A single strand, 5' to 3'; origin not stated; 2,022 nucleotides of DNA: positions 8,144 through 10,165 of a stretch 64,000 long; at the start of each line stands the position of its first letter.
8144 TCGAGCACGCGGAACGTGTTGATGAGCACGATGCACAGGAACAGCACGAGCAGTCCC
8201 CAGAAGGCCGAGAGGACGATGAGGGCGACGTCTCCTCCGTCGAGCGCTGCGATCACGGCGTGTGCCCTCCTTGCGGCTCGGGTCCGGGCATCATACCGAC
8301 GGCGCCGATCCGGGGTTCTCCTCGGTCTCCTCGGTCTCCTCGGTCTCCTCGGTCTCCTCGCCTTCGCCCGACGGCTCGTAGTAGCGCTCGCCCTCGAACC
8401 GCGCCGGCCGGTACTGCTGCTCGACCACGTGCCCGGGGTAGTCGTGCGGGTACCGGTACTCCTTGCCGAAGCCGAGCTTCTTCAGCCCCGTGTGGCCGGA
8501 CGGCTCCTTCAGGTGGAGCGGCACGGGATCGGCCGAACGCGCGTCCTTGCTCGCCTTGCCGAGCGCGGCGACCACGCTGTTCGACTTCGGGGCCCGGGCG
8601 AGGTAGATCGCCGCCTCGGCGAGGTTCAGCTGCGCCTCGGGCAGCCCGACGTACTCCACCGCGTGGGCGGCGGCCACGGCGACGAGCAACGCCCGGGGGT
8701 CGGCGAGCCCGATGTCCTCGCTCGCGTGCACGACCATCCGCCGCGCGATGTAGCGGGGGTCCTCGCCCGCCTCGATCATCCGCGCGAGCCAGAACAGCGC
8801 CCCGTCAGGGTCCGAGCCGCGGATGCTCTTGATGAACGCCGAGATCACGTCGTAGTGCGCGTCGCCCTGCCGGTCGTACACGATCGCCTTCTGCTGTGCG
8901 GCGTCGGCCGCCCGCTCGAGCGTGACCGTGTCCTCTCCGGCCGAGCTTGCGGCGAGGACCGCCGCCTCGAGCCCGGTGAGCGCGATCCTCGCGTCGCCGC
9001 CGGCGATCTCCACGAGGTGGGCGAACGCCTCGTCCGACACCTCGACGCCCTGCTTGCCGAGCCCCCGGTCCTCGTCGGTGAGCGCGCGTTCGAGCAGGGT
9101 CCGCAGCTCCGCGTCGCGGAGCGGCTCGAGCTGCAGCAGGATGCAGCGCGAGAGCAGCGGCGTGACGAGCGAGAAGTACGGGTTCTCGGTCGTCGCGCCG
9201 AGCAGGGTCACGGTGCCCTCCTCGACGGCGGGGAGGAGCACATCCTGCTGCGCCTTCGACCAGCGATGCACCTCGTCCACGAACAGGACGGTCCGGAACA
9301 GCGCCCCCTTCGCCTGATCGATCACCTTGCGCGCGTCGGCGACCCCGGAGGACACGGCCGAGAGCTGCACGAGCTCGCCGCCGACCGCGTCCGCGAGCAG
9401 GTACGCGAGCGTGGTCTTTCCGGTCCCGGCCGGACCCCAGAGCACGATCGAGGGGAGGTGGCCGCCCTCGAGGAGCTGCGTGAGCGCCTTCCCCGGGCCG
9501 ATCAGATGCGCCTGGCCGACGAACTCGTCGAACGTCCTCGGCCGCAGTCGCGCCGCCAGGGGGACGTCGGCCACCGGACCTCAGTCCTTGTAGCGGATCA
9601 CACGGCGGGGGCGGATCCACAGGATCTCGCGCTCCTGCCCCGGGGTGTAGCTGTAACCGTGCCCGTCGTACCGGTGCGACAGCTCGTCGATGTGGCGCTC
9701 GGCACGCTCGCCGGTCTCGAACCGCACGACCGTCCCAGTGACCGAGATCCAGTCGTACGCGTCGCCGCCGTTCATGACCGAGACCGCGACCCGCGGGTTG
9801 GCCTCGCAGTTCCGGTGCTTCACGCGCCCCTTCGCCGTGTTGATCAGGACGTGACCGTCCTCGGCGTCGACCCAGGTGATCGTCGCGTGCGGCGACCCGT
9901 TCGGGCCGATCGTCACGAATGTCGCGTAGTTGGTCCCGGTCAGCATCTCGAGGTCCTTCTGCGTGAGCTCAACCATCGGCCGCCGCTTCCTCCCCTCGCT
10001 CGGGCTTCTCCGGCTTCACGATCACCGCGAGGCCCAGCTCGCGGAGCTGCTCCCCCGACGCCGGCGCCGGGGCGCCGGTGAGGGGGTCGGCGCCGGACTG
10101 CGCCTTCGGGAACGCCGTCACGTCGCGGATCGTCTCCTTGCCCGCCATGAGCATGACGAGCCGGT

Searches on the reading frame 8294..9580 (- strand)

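Call 60: search_protein_families(library=pfam, proteins=[window:8294-9580:-], max_evalue=0.001)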
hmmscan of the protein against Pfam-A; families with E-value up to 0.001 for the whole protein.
window:8294-9580:- (429 aa): 12 families
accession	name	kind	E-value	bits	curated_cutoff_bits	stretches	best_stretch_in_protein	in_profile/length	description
PF12002.13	MgsA_C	-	4e-62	209.5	27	1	255-418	1-165/167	MgsA AAA+ ATPase C terminal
PF16193.11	AAA_assoc_2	-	4.3e-27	94.6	34.3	1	176-254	2-81/81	AAA C-terminal domain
PF00004.35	AAA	-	6e-13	49.8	21.2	1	45-146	1-123/131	ATPase family associated with various cellular activities (AAA)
PF05496.18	RuvB_N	-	9.9e-13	48.6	27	1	12-126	1-115/159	Holliday junction DNA helicase RuvB P-loop domain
PF07726.17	AAA_3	-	1.5e-05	25.3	27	1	49-136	6-105/131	ATPase family associated with various cellular activities (AAA)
PF07728.20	AAA_5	-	3.2e-05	24.4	22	0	45-128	2-99/139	AAA domain (dynein-related subfamily)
PF01078.27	Mg_chelatase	-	0.00013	21.8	20.3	0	35-64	17-48/207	Magnesium chelatase, subunit ChlI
PF00158.32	Sigma54_activat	-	0.00029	21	20.2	0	97-133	95-131/168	Sigma-54 interaction domain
PF13191.12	AAA_16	-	0.00058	20.8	32.6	0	32-116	11-103/167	AAA ATPase domain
PF14532.12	Sigma54_activ_2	-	0.00064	20.4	25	0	41-120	21-94/138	Sigma-54 interaction domain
PF20720.3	nSTAND3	-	0.00064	19.9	27.2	0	45-102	20-72/155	Novel STAND NTPase 3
PF13401.12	AAA_22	-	0.00079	20.2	27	0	44-71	7-37/130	AAA domain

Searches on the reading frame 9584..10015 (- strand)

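Call 60: search_protein_families(library=pfam, proteins=[window:9584-10015:-], max_evalue=0.001)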
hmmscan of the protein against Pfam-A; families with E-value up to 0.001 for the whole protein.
window:9584-10015:- (144 aa): 1 family
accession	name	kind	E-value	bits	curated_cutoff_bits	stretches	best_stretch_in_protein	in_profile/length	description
PF01243.27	PNPOx_N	-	8.2e-16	58.9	28.1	1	18-139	2-116/120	Pyridoxamine 5'-phosphate oxidase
